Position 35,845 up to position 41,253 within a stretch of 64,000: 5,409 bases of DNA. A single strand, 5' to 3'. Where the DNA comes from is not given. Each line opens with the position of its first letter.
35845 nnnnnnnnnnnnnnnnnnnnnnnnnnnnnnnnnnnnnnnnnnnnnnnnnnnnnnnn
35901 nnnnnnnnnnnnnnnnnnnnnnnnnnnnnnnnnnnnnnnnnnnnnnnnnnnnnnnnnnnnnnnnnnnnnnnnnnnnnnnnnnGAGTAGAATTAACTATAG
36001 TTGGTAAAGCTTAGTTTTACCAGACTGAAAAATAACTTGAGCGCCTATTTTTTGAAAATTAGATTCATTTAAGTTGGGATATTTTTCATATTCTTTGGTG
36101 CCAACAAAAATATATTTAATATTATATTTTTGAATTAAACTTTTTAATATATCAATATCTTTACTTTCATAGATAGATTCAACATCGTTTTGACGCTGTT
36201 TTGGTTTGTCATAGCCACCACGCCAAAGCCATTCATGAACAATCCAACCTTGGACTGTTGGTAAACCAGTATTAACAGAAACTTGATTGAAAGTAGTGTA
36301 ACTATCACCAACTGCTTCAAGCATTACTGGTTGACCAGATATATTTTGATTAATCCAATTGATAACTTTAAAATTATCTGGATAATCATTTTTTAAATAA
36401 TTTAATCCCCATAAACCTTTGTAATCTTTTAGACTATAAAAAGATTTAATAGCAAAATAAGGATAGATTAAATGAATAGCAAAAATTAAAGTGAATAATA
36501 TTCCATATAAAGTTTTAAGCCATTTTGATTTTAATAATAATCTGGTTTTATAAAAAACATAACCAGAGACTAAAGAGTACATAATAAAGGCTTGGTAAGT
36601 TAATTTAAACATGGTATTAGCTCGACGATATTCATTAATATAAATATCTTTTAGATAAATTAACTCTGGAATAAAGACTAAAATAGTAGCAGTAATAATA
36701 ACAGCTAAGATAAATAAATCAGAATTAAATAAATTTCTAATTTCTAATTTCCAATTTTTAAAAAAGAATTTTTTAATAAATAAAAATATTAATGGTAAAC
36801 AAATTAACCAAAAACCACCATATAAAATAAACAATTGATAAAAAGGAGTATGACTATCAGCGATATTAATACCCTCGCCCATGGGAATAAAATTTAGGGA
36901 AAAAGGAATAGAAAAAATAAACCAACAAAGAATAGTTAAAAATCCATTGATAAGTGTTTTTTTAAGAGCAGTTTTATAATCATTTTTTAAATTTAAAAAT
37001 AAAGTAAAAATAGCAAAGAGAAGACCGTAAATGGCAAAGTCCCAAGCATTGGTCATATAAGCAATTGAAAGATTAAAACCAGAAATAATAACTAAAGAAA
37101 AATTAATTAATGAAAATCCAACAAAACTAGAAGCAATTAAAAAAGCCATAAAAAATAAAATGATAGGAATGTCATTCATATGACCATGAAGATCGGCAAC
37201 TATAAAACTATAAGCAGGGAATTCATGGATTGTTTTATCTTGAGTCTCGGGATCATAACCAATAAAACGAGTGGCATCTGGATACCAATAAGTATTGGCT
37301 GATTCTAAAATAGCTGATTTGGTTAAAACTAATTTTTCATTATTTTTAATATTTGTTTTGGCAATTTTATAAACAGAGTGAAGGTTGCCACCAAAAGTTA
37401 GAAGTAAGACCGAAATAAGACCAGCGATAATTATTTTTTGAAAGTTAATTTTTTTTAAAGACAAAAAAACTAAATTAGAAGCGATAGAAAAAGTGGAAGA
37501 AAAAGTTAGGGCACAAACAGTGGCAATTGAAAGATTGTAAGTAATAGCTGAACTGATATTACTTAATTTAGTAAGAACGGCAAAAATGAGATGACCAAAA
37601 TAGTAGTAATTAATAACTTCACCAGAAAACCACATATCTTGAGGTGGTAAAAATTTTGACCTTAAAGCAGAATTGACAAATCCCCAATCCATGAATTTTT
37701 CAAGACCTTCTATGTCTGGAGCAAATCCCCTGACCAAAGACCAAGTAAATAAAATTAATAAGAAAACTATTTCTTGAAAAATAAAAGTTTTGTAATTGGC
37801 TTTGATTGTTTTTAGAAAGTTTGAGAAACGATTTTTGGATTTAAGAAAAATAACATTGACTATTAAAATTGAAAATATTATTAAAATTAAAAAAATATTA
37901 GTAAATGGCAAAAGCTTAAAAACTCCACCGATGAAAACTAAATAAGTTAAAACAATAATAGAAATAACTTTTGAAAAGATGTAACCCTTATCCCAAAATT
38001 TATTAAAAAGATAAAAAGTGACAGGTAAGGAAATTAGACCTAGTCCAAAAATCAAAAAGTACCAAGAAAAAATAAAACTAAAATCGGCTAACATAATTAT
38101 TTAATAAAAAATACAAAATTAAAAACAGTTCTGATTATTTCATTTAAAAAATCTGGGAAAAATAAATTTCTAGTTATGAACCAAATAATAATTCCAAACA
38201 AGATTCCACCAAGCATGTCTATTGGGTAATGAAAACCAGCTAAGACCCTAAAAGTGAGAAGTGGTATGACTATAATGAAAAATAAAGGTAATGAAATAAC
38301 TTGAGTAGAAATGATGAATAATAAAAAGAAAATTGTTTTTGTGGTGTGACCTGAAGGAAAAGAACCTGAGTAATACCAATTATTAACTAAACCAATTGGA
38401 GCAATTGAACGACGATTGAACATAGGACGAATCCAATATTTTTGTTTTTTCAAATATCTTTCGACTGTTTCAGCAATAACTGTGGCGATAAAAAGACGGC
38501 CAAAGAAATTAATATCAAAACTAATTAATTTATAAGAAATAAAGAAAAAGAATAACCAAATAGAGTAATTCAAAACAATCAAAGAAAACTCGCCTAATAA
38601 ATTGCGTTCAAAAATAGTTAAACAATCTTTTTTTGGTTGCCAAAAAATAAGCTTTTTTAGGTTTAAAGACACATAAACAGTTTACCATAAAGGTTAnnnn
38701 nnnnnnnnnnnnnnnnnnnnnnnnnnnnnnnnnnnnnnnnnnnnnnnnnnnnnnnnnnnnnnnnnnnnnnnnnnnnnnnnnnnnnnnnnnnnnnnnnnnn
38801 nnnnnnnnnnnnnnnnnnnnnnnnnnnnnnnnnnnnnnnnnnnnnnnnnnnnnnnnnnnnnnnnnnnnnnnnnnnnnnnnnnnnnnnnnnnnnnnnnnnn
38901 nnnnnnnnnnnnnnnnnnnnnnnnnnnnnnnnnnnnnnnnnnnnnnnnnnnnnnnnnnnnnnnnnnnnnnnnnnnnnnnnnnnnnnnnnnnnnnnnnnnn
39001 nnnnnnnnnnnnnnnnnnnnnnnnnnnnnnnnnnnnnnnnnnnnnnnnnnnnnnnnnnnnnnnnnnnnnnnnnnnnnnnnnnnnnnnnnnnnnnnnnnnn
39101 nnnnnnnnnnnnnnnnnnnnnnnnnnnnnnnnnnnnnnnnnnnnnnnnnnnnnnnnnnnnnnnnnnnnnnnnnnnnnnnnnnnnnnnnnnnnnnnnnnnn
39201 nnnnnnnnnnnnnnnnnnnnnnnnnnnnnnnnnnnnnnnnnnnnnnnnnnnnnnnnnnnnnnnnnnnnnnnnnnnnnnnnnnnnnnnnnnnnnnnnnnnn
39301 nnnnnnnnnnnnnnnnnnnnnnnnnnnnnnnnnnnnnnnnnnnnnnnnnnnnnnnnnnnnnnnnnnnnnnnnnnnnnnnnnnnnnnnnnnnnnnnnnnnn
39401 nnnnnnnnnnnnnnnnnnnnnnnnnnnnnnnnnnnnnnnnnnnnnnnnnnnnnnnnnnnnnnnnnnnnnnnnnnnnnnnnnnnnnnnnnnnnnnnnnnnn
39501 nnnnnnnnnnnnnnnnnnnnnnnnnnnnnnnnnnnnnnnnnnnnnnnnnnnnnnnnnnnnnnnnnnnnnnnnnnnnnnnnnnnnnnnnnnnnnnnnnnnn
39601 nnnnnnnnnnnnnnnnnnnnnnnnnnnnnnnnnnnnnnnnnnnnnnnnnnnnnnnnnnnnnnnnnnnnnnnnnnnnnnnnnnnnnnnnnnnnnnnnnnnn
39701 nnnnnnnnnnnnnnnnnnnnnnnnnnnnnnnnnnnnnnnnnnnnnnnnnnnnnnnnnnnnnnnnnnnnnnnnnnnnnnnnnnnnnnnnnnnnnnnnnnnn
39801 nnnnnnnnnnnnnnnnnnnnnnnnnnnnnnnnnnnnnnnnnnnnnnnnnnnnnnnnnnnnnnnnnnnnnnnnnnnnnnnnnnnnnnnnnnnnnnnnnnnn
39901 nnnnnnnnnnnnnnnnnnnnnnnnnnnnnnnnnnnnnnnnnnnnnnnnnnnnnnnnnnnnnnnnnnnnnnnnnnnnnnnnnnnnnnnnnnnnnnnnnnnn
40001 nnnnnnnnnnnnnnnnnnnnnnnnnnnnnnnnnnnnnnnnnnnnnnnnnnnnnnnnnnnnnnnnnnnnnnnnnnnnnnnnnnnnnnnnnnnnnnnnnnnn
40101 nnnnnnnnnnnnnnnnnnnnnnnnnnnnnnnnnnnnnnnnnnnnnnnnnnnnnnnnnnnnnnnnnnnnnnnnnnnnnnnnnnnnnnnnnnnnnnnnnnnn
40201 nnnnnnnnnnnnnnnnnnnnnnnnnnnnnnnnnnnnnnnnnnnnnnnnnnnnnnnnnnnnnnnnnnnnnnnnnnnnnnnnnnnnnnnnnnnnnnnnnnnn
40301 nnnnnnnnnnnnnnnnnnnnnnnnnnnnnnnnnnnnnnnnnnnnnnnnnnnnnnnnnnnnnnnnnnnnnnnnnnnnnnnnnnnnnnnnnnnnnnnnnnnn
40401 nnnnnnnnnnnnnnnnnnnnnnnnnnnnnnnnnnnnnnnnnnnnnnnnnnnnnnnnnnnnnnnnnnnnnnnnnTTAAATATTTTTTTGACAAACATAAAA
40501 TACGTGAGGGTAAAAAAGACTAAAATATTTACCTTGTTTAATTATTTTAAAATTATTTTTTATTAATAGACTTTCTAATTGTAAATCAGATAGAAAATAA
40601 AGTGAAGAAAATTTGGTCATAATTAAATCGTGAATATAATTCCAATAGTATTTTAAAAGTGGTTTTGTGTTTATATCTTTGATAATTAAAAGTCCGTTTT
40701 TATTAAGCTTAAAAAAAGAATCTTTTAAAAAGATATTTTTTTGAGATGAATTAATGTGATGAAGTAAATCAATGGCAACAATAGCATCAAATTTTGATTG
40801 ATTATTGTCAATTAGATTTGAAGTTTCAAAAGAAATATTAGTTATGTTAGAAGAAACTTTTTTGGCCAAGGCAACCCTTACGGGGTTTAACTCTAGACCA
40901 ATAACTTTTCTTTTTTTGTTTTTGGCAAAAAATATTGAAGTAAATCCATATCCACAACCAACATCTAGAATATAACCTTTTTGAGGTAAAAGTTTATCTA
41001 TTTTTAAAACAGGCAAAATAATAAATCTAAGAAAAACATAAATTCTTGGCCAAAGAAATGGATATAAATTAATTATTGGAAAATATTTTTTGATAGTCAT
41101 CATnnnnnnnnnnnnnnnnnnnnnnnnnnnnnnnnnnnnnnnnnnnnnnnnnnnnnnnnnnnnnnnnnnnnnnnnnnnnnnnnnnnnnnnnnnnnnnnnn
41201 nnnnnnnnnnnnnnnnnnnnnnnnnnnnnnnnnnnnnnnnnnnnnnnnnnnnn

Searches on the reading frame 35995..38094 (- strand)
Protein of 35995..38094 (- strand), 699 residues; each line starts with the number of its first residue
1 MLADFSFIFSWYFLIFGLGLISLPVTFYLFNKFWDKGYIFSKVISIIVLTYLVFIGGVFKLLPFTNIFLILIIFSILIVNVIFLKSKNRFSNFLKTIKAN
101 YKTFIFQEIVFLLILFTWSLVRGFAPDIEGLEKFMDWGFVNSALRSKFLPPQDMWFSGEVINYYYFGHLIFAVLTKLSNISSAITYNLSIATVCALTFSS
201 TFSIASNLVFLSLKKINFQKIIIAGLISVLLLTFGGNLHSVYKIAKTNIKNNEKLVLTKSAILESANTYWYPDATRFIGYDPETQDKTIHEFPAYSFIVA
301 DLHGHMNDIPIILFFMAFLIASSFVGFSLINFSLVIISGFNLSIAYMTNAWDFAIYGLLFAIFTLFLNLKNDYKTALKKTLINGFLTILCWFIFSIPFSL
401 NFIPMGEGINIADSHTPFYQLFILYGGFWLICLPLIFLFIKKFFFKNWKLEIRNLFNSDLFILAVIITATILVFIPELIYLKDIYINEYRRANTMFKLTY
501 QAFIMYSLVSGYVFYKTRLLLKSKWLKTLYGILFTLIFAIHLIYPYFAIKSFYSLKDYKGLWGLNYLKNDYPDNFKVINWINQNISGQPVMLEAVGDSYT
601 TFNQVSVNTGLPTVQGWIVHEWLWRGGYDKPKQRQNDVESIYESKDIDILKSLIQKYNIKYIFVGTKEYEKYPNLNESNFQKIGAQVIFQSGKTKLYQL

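Call 44: search_protein_families(library=pfam, proteins=[window:35995-38094:-], max_evalue=0.0001)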
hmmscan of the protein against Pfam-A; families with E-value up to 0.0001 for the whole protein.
window:35995-38094:- (699 aa): 1 family
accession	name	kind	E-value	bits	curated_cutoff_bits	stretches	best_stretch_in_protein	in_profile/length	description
PF10060.15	DUF2298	-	6.9e-94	315.9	27.8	2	48-448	1-390/488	Uncharacterized membrane protein (DUF2298)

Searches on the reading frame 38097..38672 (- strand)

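Call 76: search_protein_families(library=pfam, proteins=[window:38097-38672:-], max_evalue=0.001)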
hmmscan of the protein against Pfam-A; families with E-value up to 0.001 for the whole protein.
window:38097-38672:- (191 aa): 3 families
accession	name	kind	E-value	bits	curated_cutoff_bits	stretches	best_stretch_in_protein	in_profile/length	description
PF01569.27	PAP2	-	5.7e-08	33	27.2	1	101-171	47-125/130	PAP2 superfamily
PF14378.12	PAP2_3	-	4e-07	30.5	27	1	97-165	121-189/190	PAP2 superfamily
PF14360.12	PAP2_C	-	3.4e-05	24.7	27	1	107-166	8-71/74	PAP2 superfamily C-terminal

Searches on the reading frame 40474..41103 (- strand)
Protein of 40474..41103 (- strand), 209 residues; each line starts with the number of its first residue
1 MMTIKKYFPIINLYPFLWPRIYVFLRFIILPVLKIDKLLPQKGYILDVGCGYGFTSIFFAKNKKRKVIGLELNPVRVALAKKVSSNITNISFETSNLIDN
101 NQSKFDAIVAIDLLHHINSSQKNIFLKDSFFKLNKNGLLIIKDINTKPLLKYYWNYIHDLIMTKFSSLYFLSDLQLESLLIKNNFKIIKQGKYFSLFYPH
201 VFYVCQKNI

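Call 76: search_protein_families(library=pfam, proteins=[window:40474-41103:-], max_evalue=0.001)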
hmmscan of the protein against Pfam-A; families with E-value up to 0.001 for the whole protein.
window:40474-41103:- (209 aa): 9 families
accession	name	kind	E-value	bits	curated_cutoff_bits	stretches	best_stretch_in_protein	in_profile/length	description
PF13489.12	Methyltransf_23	-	2.6e-14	53.7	27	1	37-189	18-163/164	Methyltransferase domain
PF13847.12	Methyltransf_31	-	5.6e-13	49.2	27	1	45-147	7-115/145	Methyltransferase domain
PF13649.12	Methyltransf_25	-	3.1e-12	47.4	27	1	45-135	1-95/97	Methyltransferase domain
PF08242.18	Methyltransf_12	-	1.1e-10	42.6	30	1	46-139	1-98/98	Methyltransferase domain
PF02353.26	CMAS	-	2.3e-10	40.7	27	1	35-146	55-169/273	Mycolic acid cyclopropane synthetase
PF08241.18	Methyltransf_11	-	3.9e-09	37.5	21.2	1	46-141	1-95/95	Methyltransferase domain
PF05175.20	MTS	-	1.9e-08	34.5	23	1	41-141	31-138/170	Methyltransferase small domain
PF06325.19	PrmA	-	3.2e-05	24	22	1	35-118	155-240/296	Ribosomal protein L11 methyltransferase (PrmA)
PF01739.24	CheR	-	0.00041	20.3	27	1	83-141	112-173/195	CheR methyltransferase, SAM binding domain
